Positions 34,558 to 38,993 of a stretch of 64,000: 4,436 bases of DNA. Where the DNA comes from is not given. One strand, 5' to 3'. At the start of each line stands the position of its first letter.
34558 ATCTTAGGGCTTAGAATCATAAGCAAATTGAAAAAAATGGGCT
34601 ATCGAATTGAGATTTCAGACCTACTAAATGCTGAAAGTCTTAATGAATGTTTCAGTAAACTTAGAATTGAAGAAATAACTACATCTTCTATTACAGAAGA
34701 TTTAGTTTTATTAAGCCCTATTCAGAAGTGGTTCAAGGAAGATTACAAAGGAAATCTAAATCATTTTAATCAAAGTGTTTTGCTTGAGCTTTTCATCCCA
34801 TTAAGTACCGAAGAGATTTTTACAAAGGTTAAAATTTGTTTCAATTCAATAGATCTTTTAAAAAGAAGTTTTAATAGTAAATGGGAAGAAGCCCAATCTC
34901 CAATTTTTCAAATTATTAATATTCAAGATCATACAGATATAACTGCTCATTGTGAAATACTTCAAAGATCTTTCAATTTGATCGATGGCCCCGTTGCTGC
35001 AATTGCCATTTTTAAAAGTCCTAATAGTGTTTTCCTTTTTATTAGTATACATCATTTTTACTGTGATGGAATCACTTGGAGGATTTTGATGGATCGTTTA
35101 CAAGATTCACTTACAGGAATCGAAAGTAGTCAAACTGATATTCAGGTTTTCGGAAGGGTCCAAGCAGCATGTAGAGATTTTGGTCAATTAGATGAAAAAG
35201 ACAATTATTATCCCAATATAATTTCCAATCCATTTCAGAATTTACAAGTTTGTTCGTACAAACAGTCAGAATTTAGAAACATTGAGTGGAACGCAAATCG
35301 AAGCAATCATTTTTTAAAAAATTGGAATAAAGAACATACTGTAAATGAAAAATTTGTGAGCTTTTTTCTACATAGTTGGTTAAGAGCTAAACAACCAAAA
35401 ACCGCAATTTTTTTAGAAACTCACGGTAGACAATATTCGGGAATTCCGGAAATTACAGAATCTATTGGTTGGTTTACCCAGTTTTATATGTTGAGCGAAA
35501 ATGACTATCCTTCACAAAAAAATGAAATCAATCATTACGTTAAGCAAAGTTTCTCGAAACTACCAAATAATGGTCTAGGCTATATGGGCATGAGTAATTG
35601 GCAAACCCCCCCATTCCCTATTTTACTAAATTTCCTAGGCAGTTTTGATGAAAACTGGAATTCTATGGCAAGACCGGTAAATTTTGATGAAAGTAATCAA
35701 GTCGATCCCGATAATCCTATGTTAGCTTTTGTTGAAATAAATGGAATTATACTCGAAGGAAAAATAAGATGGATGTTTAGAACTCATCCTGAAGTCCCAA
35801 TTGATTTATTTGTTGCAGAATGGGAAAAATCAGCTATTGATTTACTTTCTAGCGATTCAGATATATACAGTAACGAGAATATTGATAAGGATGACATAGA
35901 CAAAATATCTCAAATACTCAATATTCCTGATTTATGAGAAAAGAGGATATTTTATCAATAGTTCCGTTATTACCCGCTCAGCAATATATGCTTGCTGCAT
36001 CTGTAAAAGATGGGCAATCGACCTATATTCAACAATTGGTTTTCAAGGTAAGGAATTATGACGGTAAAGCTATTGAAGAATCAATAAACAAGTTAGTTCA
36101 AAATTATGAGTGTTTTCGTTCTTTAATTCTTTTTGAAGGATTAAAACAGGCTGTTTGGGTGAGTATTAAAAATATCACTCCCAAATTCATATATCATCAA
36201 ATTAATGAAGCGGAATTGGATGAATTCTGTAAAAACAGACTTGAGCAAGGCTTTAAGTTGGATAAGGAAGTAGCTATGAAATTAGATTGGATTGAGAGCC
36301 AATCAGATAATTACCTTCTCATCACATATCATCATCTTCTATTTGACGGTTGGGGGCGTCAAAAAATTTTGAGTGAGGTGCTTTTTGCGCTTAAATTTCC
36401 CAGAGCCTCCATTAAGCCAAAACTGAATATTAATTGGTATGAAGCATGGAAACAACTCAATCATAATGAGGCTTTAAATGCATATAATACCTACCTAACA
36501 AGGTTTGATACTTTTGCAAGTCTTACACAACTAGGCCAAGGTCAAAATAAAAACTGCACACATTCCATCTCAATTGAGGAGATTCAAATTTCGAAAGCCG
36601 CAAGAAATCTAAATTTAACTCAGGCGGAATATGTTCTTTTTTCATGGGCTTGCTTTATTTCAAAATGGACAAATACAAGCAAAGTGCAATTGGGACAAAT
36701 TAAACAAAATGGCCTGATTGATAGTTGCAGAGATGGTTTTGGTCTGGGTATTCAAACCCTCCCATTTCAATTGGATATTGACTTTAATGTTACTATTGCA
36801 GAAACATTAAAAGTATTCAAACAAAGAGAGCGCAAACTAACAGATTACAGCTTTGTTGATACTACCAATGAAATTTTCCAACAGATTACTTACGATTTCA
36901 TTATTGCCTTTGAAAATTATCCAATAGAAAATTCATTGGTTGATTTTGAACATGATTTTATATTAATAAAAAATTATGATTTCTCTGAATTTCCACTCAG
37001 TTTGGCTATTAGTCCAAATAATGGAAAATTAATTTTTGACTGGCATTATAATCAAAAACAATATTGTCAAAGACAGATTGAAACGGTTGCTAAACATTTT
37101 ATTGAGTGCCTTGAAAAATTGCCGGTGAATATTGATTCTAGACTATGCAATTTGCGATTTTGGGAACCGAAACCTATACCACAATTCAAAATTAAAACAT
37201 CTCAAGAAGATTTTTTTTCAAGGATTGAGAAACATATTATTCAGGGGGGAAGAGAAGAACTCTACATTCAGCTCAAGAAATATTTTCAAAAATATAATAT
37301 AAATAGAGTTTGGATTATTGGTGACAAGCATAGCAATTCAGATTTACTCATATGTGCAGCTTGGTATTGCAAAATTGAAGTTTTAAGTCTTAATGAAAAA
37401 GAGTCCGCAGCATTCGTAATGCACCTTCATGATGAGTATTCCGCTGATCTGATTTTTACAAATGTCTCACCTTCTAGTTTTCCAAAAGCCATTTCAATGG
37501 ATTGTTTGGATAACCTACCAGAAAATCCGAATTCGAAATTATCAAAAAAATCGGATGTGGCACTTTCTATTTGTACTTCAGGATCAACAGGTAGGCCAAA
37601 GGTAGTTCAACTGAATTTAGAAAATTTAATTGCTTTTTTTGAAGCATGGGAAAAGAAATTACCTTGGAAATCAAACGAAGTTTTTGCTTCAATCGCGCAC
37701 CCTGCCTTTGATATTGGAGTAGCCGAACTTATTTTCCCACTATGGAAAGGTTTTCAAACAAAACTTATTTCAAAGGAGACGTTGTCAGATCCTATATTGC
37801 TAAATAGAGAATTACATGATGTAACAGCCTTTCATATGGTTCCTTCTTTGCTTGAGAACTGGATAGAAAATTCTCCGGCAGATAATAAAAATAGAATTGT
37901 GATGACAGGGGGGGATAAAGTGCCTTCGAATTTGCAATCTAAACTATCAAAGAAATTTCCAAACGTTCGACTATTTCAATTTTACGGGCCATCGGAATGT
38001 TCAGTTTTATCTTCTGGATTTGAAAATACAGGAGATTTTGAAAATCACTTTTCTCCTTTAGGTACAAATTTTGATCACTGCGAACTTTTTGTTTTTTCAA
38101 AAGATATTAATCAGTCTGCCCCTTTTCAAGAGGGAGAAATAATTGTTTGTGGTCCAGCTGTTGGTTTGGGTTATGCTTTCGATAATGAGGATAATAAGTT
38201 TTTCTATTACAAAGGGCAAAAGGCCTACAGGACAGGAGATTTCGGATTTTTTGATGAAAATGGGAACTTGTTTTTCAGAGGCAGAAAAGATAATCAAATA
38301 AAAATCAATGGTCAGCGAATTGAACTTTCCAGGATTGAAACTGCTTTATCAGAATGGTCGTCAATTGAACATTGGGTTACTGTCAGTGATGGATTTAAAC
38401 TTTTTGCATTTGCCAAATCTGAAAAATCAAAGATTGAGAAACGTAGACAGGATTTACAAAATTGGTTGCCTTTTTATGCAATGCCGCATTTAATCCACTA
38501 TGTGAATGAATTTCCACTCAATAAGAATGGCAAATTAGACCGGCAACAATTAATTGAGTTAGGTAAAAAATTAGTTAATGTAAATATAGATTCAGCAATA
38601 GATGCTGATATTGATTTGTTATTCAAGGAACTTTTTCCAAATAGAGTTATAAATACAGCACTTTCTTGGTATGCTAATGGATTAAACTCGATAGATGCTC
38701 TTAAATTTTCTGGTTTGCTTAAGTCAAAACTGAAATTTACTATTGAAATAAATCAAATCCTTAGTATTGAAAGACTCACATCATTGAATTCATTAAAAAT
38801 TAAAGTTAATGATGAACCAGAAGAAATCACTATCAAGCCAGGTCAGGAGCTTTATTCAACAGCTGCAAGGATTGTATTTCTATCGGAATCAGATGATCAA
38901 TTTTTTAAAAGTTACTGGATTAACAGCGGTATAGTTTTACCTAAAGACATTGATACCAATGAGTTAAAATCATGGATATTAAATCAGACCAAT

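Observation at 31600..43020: Two modules lack adenylation domains: 8 T domains but only 6 A domains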

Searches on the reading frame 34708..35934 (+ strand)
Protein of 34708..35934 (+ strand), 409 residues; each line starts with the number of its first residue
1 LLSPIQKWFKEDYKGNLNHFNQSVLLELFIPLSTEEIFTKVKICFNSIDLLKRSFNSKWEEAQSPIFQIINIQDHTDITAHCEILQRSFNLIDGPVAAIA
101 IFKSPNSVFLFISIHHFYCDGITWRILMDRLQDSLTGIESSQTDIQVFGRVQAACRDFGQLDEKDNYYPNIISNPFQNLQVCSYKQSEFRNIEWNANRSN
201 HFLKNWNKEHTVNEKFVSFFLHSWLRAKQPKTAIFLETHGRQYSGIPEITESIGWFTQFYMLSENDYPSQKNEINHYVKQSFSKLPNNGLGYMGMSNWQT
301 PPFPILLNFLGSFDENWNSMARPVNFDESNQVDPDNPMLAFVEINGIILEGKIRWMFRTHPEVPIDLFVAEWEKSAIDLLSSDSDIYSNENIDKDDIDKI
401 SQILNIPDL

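Call 6: search_protein_families(library=pfam, proteins=[window:34708-35934:+], max_evalue=1)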
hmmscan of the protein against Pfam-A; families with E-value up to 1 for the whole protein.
window:34708-35934:+ (409 aa): 1 family
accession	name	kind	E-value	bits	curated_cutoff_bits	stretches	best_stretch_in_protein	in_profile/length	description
PF00668.25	Condensation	-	2.5e-15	56.6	30.6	1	2-263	7-300/456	Condensation domain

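Call 75: search_solved_structures(query=window:34708-35934:+, max_evalue=0.001)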
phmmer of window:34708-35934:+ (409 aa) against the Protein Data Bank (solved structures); distinct sequences matched with E-value up to 0.001: 11.
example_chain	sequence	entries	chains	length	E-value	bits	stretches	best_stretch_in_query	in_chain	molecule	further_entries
5isw_A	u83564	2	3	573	3.7e-20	75.4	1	2-358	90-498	Gramicidin S synthase 1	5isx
2xhg_A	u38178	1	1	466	8.3e-18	67.7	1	2-352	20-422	TYROCIDINE SYNTHETASE A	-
9rde_A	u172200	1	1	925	1.6e-17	66.7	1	80-353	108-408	Bacitracin synthase 3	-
9bfg_A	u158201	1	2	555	1.1e-16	64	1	2-352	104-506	Tyrocidine synthase 1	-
9up2_A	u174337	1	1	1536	1.2e-16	63.9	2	227-357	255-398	PvdL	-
9lcp_A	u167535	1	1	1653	1.4e-16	63.6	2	227-357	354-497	PvdL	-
9lco_A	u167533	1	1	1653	1.4e-16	63.6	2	227-357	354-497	PvdL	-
9lcq_A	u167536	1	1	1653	1.4e-16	63.6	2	227-357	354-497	PvdL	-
9bfd_A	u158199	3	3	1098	1.5e-16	63.5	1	2-318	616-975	Tyrocidine synthase 1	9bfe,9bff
6ta8_A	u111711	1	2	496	4.6e-13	52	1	2-132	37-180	Tyrocidine synthase 2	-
1l5a_A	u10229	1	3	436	8.4e-05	24.8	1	25-153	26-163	amide synthase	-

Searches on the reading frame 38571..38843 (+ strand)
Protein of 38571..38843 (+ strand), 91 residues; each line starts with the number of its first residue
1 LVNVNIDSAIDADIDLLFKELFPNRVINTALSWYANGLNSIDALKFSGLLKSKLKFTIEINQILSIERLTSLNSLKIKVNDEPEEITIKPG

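Call 91: search_protein_families(library=pfam, proteins=[window:38571-38843:+], max_evalue=1)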
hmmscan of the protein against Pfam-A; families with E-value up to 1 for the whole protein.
window:38571-38843:+ (91 aa): 3 families
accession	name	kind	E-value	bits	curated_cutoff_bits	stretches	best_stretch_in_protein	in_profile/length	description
PF00550.31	PP-binding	-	0.015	16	20.8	1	33-69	24-60/67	Phosphopantetheine attachment site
PF10391.15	DNA_pol_lambd_f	-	0.065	13.5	29.8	1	28-46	12-30/51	Fingers domain of DNA polymerase lambda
PF11715.16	Beta-prop_Nup120_160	-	0.21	10.7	30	1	16-52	374-408/491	Nucleoporin Nup120/160, beta-propeller domain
